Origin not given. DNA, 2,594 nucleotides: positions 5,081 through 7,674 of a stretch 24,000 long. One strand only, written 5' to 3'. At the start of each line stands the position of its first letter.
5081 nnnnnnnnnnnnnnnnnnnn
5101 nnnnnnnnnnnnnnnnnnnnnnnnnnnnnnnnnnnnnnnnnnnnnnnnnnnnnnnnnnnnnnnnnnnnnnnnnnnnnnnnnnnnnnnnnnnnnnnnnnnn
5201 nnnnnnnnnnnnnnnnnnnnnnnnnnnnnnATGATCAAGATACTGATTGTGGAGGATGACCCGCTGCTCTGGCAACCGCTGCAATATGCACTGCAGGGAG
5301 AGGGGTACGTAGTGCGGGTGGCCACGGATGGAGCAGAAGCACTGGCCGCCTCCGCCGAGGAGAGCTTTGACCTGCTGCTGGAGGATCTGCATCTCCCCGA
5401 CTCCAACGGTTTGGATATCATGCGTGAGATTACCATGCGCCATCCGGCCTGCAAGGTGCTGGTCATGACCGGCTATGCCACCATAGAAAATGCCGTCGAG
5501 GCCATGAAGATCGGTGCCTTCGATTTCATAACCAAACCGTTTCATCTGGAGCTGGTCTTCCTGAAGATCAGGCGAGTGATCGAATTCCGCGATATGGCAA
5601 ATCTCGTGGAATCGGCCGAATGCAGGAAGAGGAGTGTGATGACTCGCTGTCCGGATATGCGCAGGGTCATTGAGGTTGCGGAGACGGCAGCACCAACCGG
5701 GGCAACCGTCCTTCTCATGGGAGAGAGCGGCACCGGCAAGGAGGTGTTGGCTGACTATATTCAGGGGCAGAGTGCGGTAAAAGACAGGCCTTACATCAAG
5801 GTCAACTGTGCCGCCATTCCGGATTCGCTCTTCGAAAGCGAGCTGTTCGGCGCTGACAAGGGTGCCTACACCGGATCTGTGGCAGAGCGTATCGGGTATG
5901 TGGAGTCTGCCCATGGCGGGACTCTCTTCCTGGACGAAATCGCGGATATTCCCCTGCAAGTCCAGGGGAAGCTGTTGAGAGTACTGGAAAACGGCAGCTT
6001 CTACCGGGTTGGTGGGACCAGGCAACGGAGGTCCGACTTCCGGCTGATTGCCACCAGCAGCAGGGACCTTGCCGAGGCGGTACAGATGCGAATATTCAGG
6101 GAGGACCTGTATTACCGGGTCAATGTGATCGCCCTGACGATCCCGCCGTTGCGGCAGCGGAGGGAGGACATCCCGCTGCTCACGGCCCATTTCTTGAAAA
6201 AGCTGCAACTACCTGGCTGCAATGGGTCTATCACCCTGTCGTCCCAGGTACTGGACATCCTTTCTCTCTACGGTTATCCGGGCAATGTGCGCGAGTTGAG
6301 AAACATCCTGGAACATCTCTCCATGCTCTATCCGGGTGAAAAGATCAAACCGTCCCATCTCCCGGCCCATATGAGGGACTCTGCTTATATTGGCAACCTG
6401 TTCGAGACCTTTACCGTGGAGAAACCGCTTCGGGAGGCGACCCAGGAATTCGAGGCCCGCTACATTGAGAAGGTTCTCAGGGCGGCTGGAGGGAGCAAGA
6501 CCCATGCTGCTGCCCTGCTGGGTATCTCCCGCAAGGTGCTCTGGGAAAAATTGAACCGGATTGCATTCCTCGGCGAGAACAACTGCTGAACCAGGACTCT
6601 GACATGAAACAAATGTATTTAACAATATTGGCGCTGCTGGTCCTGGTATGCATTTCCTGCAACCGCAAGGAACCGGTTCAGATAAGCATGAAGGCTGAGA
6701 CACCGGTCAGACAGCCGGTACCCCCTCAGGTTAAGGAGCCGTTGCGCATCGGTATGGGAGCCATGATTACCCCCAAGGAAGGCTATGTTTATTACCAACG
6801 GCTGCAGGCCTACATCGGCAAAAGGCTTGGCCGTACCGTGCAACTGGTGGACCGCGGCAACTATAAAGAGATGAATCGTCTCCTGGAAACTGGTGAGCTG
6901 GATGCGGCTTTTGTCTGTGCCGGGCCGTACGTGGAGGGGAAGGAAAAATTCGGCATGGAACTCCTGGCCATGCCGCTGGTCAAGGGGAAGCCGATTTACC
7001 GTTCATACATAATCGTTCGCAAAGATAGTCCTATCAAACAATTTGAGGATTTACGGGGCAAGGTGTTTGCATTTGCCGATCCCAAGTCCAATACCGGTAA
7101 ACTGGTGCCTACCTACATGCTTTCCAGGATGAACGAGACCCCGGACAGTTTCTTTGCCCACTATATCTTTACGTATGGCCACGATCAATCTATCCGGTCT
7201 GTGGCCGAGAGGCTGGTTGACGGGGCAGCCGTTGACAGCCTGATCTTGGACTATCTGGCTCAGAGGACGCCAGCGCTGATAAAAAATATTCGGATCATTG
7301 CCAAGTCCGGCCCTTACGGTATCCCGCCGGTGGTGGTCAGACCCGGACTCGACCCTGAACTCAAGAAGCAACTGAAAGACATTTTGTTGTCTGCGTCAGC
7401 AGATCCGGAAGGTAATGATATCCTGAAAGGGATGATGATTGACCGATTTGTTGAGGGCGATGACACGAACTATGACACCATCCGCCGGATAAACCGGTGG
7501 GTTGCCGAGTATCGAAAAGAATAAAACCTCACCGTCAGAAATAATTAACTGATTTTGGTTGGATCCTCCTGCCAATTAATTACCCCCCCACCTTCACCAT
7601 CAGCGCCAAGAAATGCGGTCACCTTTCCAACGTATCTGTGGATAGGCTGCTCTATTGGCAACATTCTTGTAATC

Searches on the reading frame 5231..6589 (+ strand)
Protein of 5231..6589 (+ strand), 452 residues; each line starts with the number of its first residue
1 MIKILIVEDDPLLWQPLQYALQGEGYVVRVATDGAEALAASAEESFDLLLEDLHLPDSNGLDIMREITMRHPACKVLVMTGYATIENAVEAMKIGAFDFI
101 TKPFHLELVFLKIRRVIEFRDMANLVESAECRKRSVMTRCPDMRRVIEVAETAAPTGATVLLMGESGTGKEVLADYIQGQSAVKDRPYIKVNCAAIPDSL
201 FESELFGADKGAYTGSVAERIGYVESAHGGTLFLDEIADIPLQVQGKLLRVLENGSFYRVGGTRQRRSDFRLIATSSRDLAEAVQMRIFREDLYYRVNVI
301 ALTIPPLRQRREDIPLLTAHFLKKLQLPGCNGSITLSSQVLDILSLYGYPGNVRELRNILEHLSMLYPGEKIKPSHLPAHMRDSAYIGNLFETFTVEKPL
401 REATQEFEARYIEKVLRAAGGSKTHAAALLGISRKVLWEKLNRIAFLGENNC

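Call 3: search_protein_families(library=pfam, proteins=[window:5231-6589:+], max_evalue=0.01)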
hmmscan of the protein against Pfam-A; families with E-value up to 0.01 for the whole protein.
window:5231-6589:+ (452 aa): 8 families
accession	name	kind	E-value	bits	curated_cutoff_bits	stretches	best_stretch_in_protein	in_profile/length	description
PF00158.32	Sigma54_activat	-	6.6e-62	208.6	20.2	1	138-302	3-167/168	Sigma-54 interaction domain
PF00072.30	Response_reg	-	1.4e-27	96.5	30.2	1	4-109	1-106/111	Response regulator receiver domain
PF25601.1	AAA_lid_14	-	1.9e-21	76.1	27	1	308-384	1-77/87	AAA+ ATPase lid domain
PF14532.12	Sigma54_activ_2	-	2.8e-16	60.4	25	1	151-307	15-138/138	Sigma-54 interaction domain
PF02954.25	HTH_8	-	1.9e-12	47.2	22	1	406-443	4-41/42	Bacterial regulatory protein, Fis family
PF07728.20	AAA_5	-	1.5e-08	35.1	22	1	160-277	2-122/139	AAA domain (dynein-related subfamily)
PF01078.27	Mg_chelatase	-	3.5e-06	27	20.3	1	215-257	93-135/207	Magnesium chelatase, subunit ChlI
PF07724.20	AAA_2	-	6.1e-05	23.5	27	1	159-283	5-130/166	AAA domain (Cdc48 subfamily)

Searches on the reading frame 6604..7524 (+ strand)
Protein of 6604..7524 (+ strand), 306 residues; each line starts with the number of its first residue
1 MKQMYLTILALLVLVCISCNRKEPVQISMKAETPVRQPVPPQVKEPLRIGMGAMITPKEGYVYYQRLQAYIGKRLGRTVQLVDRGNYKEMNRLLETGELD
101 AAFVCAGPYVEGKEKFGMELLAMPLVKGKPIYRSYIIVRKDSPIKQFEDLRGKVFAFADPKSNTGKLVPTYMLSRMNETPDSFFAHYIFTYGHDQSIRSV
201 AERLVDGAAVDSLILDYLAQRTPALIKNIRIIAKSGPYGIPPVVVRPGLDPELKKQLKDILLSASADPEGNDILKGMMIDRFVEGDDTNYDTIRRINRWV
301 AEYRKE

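Call 3: search_protein_families(library=pfam, proteins=[window:6604-7524:+], max_evalue=0.01)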
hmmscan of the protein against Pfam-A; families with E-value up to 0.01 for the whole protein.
window:6604-7524:+ (306 aa): 2 families
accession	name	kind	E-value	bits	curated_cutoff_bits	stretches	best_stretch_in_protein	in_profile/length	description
PF12974.12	Phosphonate-bd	-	1.7e-64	218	27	1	55-290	7-242/242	ABC transporter, phosphonate, periplasmic substrate-binding protein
PF09084.16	NMT1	-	0.0051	17.2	20.5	1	134-175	75-114/216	NMT1/THI5 like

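Call 4: search_protein_families(library=ncbifam, proteins=[window:6604-7524:+], max_evalue=0.01)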
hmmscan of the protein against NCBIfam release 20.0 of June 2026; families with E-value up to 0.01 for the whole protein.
window:6604-7524:+ (306 aa): 7 families
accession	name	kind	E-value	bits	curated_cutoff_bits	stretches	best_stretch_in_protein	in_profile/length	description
TIGR01098.1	3A0109s03R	subfamily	3.6e-45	154.4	112.05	1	1-263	1-252/253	phosphate/phosphite/phosphonate ABC transporter substrate-binding protein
TIGR03431.1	PhnD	equivalog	1.2e-40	139.8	261.1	1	55-298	37-284/288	phosphonate ABC transporter substrate-binding protein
TIGR04553.1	ABC_peri_selen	hypoth_equivalog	4.7e-21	75.3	250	1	64-298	19-260/266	putative selenate ABC transporter substrate-binding protein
TIGR02122.1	TRAP_TAXI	subfamily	7.2e-09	34.9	84.35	1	2-164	2-153/320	TAXI family TRAP transporter solute-binding subunit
TIGR01728.1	SsuA_fam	subfamily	0.00085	18.6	163.5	1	86-158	39-109/290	aliphatic sulfonate ABC transporter substrate-binding protein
NF040750.1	tetrathio_HK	equivalog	0.0021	16.6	750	1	129-219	94-184/555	tetrathionate respiration histidine kinase TtrS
NF045601.2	BstB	equivalog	0.0046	16.2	350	0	88-293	61-260/267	sterol transporter periplasmic substrate-binding protein BstB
